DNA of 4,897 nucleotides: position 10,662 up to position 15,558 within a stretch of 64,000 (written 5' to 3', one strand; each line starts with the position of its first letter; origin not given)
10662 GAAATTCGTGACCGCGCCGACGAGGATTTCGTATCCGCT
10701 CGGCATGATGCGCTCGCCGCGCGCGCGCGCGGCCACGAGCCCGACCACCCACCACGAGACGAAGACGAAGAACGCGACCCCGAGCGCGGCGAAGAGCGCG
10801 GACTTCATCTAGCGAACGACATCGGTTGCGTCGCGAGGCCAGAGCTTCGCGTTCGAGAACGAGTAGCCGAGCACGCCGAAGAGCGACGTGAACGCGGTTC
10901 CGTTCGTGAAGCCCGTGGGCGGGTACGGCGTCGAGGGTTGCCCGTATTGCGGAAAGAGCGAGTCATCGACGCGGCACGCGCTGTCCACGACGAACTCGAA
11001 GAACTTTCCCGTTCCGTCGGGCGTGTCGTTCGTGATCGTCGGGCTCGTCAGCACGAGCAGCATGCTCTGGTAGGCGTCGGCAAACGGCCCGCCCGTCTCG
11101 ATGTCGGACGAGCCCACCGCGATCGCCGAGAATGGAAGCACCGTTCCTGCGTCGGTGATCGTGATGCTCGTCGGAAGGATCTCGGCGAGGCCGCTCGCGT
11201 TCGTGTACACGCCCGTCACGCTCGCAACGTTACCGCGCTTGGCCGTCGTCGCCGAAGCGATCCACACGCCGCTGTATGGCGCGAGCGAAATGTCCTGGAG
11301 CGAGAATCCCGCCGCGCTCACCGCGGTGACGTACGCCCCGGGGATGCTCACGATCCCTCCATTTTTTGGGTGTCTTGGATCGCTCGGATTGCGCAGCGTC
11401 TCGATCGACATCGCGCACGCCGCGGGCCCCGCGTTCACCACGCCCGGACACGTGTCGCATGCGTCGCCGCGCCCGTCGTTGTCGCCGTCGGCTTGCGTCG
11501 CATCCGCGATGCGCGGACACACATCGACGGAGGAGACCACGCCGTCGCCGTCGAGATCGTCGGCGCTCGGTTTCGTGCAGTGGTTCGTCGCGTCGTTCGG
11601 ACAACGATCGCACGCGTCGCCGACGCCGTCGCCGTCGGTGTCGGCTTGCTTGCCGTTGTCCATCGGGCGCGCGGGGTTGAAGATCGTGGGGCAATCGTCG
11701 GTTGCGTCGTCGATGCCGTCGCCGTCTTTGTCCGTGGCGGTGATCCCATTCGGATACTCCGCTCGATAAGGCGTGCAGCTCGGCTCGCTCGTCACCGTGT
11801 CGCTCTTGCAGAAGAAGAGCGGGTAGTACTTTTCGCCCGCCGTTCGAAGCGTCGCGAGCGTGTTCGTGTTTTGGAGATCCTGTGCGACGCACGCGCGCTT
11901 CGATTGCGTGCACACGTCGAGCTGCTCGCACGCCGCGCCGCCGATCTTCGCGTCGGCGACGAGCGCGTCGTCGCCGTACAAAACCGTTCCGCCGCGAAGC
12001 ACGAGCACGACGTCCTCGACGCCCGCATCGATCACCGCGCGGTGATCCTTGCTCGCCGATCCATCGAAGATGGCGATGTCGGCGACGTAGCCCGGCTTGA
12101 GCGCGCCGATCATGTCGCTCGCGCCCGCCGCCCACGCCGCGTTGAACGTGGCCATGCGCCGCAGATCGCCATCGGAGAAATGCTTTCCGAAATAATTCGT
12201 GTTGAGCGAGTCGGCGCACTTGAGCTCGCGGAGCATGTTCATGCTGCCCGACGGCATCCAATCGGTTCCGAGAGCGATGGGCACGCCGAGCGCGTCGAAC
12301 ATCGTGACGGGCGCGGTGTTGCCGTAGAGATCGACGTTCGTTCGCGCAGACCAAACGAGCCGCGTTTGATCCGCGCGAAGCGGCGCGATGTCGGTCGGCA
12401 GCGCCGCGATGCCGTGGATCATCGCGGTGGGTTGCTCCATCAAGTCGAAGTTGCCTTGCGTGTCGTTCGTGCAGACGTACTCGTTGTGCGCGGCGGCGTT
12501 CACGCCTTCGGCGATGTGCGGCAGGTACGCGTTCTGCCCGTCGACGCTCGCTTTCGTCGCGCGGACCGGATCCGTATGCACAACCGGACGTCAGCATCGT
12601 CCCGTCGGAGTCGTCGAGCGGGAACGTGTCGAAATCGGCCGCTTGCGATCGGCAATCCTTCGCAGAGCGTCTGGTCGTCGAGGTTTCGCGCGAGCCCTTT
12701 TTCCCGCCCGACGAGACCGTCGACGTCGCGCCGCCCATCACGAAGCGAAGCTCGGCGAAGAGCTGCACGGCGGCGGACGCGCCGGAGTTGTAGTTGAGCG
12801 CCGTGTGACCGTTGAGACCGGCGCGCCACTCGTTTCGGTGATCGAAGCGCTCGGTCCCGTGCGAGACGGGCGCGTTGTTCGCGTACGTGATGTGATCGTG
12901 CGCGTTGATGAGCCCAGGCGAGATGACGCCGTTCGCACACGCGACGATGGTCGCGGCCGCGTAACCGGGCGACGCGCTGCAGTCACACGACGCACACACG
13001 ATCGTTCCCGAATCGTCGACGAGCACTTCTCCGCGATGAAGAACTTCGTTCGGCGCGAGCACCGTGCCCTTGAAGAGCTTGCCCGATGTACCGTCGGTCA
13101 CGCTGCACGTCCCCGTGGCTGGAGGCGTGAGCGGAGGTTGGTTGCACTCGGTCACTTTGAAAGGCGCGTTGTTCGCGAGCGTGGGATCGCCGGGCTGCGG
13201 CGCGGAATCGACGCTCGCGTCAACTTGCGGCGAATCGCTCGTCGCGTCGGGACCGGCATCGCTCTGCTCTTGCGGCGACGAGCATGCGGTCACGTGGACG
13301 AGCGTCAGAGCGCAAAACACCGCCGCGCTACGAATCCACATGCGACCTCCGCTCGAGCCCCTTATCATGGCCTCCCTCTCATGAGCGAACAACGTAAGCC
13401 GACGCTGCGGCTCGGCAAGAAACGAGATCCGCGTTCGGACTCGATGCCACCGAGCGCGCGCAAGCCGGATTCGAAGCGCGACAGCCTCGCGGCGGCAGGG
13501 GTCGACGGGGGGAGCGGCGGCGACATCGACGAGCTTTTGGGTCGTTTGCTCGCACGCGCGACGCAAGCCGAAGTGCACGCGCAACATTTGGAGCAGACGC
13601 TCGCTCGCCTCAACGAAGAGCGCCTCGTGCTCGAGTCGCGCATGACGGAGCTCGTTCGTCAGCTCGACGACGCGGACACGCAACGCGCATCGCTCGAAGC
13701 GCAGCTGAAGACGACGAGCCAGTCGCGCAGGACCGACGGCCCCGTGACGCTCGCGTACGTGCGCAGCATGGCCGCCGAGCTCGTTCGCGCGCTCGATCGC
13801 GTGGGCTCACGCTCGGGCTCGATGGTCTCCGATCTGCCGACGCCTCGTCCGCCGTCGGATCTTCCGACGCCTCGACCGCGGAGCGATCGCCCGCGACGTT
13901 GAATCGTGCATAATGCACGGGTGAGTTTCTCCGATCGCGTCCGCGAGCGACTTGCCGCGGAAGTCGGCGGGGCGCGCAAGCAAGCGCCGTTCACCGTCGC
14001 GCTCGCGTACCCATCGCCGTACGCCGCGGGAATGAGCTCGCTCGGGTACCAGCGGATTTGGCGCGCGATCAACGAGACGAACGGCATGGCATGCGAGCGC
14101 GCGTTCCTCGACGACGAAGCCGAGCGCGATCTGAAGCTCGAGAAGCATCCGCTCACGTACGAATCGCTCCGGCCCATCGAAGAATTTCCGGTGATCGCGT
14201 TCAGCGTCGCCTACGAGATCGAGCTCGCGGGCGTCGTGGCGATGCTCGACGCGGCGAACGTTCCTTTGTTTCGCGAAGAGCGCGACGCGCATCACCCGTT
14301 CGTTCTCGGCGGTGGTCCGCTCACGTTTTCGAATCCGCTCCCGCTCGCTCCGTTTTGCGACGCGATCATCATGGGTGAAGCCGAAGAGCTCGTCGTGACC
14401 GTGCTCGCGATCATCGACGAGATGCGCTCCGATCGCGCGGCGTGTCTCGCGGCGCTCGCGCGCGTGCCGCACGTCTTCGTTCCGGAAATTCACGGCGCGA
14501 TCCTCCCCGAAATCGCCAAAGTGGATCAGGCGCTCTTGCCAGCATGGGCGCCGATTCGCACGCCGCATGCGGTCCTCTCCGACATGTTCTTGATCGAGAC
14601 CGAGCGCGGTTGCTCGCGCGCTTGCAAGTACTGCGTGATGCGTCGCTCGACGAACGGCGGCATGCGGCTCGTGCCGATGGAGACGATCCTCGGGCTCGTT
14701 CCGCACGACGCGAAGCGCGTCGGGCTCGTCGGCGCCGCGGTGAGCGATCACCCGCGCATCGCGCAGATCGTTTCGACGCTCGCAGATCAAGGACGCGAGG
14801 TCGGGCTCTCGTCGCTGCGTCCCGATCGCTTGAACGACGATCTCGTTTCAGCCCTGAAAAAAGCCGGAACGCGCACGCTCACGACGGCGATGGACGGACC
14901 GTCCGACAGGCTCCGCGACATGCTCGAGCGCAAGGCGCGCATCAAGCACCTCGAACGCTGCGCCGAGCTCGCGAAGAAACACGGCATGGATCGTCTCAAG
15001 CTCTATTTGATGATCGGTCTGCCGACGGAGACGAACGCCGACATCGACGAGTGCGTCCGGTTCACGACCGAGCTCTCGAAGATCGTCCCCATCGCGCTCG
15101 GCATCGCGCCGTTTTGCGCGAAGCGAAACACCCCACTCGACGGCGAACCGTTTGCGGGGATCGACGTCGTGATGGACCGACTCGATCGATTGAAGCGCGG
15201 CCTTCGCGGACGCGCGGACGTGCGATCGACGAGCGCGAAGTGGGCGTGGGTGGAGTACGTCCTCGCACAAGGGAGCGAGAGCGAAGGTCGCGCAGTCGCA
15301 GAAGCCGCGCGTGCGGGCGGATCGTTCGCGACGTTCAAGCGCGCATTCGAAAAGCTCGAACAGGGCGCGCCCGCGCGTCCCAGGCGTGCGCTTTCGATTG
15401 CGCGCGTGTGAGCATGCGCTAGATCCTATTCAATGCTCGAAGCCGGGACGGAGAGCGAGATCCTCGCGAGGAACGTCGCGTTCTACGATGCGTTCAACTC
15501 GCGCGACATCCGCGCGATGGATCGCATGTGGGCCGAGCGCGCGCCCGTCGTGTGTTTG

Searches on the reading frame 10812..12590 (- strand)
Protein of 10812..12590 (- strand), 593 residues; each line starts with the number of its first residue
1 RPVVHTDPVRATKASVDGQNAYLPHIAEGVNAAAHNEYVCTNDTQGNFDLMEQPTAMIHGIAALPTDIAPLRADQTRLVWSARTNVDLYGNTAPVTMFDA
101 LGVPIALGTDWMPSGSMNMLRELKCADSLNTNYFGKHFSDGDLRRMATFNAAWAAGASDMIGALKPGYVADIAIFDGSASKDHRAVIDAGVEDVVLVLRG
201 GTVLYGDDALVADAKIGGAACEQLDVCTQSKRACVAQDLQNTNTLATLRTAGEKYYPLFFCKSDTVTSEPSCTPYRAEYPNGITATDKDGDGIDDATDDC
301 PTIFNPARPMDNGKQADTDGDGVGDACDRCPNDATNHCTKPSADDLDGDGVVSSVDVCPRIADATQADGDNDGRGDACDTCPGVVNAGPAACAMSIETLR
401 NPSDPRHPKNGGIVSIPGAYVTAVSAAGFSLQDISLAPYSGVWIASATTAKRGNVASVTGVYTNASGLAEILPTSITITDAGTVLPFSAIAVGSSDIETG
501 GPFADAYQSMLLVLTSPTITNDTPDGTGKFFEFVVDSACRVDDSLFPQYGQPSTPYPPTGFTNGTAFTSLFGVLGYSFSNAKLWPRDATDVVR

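Call 28: search_protein_families(library=pfam, max_evalue=0.001, proteins=[window:10812-12590:-])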
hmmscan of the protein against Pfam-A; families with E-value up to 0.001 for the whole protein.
window:10812-12590:- (593 aa): 3 families
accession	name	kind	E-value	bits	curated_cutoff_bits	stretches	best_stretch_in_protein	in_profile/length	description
PF01979.26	Amidohydro_1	-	1.6e-10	41.2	25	1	29-199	160-331/345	Amidohydrolase family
PF02412.23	TSP_3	-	1.8e-10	40.7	25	1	316-366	1-36/36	Thrombospondin type 3 repeat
PF07969.17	Amidohydro_3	-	1.6e-09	38.3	29.7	1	91-205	355-472/472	Amidohydrolase family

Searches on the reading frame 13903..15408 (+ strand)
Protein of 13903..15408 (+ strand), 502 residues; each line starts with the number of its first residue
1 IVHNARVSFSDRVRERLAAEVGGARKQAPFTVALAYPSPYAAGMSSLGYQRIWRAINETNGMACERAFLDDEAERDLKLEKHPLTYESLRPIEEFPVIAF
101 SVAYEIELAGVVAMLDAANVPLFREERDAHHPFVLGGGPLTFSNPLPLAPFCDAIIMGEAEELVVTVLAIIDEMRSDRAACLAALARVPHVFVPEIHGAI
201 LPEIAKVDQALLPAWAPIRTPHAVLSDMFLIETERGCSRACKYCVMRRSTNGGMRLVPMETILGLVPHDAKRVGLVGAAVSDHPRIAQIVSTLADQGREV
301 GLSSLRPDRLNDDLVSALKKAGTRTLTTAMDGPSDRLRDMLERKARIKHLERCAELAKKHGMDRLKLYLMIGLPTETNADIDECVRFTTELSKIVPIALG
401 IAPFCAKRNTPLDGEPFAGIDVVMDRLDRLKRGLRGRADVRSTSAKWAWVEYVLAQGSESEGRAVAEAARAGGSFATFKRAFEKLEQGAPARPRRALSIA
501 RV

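Call 29: search_protein_families(library=pfam, max_evalue=0.001, proteins=[window:13903-15408:+])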
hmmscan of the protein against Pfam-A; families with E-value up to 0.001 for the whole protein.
window:13903-15408:+ (502 aa): 3 families
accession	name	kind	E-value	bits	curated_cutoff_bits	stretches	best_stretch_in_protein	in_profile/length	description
PF19864.5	Radical_SAM_N2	-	5.6e-38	130.2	29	1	48-194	1-151/151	Radical SAM proteins, N-terminal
PF04055.27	Radical_SAM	-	2e-19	70.8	29.5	1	235-387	5-165/166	Radical SAM superfamily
PF02310.24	B12-binding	-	0.00013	22.3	32.1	1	94-166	51-119/121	B12 binding domain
